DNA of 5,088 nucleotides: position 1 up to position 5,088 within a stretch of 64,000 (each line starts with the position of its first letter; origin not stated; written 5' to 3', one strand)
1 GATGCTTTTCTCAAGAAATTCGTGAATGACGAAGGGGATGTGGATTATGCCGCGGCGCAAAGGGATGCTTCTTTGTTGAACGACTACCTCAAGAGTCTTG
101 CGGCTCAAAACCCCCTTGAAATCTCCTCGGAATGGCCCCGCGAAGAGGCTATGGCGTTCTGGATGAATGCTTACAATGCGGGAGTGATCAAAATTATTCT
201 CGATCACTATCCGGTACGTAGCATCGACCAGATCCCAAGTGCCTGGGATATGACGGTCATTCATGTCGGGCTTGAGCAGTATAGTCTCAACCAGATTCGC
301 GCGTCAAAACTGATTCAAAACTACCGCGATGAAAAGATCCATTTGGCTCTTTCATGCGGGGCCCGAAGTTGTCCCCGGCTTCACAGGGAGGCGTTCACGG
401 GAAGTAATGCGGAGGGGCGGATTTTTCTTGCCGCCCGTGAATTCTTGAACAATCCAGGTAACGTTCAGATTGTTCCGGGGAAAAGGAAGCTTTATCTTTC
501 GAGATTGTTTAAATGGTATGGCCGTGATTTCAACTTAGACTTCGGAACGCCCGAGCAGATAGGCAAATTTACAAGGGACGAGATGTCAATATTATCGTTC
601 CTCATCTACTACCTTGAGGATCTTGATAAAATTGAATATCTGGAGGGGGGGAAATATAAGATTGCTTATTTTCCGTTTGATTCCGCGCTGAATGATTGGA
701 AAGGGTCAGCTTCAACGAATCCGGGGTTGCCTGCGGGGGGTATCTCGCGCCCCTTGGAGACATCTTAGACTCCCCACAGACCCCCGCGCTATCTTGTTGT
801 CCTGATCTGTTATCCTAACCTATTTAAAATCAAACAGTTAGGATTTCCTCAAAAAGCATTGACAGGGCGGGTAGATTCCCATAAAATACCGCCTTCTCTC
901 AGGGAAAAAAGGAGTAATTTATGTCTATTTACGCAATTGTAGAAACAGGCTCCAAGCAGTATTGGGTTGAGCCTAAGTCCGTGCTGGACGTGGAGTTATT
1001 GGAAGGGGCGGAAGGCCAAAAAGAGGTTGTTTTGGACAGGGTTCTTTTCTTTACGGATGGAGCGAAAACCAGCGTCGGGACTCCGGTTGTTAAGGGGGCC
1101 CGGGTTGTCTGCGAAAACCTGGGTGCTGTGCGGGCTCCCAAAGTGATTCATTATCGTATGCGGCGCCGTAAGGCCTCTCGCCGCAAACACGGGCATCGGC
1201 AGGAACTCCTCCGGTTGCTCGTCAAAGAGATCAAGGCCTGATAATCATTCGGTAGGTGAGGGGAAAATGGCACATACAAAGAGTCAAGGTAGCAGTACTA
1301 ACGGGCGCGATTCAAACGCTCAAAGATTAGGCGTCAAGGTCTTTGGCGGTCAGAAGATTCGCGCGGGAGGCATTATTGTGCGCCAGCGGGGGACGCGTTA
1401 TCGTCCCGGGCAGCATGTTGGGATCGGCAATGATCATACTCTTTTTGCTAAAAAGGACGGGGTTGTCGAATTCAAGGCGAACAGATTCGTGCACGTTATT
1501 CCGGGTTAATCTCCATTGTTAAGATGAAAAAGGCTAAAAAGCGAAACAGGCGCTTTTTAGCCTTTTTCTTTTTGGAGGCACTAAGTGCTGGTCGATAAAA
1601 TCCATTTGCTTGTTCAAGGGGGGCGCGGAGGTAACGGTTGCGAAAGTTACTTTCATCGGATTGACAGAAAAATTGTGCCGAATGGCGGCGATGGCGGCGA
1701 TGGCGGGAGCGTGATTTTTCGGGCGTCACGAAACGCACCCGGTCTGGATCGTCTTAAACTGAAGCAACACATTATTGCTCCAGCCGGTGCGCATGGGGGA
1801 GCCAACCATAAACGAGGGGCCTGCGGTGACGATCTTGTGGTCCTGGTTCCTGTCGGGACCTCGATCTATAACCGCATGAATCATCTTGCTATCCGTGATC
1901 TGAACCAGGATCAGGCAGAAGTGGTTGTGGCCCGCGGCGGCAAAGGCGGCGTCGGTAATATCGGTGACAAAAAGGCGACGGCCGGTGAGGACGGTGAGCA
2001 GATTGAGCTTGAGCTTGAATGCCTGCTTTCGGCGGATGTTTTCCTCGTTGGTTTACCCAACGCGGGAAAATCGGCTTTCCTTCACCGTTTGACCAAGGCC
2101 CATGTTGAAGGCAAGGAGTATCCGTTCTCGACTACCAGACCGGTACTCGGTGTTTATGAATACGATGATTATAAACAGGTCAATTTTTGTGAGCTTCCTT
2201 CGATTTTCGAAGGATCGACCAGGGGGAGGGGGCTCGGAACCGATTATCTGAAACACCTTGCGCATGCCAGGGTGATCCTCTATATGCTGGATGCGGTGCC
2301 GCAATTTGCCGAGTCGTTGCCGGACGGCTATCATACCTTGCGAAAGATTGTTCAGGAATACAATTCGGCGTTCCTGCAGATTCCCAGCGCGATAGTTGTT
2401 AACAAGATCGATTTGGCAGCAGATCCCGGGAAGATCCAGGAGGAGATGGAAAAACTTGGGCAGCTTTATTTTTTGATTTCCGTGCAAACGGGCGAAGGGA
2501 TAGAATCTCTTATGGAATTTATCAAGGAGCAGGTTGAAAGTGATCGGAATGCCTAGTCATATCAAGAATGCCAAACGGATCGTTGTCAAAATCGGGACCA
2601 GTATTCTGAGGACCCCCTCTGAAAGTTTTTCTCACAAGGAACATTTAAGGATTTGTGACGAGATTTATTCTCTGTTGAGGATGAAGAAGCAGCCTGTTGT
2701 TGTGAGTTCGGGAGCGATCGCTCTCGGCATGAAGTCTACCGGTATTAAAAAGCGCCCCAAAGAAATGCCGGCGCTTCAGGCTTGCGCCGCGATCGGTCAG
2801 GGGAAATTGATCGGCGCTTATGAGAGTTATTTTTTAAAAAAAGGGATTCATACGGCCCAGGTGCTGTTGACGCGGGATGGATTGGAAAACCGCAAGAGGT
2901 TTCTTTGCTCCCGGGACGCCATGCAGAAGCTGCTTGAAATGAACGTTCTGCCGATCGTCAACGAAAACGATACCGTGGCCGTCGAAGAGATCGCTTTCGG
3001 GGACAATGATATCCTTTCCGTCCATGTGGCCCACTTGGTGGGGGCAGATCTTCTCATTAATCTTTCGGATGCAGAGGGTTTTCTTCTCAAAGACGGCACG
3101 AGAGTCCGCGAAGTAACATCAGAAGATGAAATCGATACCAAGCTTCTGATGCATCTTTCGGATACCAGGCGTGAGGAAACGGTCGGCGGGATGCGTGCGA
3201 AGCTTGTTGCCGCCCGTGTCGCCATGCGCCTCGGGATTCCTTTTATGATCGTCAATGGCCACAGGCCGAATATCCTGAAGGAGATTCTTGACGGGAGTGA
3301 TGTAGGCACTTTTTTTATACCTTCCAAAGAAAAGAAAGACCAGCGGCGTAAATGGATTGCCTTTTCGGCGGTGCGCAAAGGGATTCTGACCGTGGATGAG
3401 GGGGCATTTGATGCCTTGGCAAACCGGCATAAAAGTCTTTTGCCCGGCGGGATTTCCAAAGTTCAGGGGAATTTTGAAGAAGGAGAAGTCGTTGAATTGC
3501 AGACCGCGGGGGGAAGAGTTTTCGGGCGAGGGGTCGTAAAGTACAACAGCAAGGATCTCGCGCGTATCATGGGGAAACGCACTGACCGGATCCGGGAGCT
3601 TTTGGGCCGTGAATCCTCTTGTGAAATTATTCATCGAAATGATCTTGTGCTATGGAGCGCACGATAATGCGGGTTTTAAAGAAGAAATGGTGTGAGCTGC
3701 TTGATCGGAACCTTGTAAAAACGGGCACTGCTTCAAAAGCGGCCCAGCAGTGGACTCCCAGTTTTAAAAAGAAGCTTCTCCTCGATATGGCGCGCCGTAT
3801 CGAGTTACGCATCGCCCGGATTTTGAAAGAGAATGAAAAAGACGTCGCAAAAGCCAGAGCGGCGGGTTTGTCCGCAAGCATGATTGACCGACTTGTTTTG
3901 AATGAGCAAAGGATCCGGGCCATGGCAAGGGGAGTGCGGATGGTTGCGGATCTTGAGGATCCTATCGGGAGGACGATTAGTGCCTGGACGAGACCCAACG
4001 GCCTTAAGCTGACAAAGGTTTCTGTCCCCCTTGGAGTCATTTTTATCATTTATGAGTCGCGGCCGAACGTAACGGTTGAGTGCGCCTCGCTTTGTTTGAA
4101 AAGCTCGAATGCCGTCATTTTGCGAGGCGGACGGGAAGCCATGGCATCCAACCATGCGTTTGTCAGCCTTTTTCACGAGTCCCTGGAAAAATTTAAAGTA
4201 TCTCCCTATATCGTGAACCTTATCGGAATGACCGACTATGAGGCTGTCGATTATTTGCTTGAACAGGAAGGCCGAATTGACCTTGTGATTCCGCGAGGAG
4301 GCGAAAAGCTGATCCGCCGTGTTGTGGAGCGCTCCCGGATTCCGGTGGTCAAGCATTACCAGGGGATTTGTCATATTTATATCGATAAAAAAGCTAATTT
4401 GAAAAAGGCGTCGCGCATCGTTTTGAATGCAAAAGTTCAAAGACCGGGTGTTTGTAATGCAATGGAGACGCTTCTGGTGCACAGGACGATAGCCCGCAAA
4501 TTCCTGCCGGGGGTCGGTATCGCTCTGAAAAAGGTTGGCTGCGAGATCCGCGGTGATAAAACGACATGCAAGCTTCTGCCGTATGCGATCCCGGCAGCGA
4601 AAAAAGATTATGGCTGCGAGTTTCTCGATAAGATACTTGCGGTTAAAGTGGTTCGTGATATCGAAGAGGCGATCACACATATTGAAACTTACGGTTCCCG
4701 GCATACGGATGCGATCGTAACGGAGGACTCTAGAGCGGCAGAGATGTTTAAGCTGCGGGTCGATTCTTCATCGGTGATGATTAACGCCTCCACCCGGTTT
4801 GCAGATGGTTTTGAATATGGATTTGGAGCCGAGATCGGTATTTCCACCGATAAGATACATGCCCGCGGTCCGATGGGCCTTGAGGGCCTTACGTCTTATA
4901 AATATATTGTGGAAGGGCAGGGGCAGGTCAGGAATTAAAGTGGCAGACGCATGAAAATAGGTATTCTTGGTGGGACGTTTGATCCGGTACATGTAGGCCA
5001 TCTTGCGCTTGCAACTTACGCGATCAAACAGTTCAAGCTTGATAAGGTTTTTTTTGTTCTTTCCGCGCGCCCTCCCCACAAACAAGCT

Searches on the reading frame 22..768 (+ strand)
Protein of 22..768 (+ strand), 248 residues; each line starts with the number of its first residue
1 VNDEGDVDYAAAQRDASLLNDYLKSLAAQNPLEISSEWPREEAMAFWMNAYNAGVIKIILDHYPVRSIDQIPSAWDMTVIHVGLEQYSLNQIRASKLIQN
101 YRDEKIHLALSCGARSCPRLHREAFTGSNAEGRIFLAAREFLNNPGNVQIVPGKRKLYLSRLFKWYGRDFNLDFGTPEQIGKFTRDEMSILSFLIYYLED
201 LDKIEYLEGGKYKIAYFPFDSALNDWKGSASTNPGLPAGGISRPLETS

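Call 42: search_protein_families(library=pfam, proteins=[window:22-768:+], max_evalue=0.00001)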
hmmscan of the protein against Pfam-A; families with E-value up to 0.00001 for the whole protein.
window:22-768:+ (248 aa): 1 family
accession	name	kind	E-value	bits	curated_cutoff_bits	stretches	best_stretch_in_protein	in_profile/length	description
PF04784.19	DUF547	-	4.1e-19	69.3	27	1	36-142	2-125/125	Protein of unknown function, DUF547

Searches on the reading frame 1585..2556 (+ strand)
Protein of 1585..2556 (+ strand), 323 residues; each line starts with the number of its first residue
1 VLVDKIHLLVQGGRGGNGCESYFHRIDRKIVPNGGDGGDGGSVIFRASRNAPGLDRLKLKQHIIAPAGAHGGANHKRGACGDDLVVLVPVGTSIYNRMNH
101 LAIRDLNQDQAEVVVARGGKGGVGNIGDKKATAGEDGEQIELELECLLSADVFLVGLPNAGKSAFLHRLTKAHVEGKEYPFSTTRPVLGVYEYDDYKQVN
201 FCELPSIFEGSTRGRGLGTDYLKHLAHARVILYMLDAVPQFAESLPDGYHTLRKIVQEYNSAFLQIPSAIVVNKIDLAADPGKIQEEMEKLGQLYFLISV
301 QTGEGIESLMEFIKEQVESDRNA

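Call 42: search_protein_families(library=pfam, proteins=[window:1585-2556:+], max_evalue=0.00001)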
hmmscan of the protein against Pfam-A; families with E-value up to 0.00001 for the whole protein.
window:1585-2556:+ (323 aa): 3 families
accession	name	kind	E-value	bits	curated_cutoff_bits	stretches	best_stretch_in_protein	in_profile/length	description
PF01018.28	GTP1_OBG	-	5e-33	114.4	27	1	3-145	1-152/155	GTP1/OBG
PF01926.29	MMR_HSR1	-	2.3e-17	63.6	21.9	1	152-274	2-113/113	50S ribosome-binding GTPase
PF02421.24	FeoB_N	-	4.1e-07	30.1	27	1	152-311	3-154/156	Ferrous iron transport protein B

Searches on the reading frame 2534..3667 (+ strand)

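Call 42: search_protein_families(library=pfam, proteins=[window:2534-3667:+], max_evalue=0.00001)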
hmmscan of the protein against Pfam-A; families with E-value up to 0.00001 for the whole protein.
window:2534-3667:+ (377 aa): 3 families
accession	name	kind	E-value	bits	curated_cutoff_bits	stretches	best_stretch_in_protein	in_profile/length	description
PF00696.33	AA_kinase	-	4.2e-36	125.3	24.9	1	14-241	1-234/234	Amino acid kinase family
PF01472.26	PUA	-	5.5e-20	71.5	24.8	1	284-356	2-73/74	PUA domain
PF17785.7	PUA_3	-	1.1e-06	28.7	22.6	1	285-346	1-62/64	PUA-like domain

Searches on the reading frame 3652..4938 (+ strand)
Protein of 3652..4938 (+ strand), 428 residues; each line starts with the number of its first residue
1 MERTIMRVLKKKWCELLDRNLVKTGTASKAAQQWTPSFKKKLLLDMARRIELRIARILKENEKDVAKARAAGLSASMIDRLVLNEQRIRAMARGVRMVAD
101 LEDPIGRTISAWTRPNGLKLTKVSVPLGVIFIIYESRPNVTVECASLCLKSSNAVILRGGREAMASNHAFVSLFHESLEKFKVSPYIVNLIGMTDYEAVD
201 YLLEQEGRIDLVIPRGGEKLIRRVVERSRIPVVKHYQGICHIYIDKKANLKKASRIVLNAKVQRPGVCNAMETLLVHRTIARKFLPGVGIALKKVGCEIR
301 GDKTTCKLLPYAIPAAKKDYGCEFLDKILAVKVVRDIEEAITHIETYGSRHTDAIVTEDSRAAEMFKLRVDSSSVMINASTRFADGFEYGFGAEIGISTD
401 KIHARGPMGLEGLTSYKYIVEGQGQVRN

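Call 42: search_protein_families(library=pfam, proteins=[window:3652-4938:+], max_evalue=0.00001)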
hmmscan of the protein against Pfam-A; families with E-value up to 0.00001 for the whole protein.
window:3652-4938:+ (428 aa): 1 family
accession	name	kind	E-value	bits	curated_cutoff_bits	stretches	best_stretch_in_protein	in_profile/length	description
PF00171.27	Aldedh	-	6.3e-16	58.4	23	1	14-295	21-296/461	Aldehyde dehydrogenase family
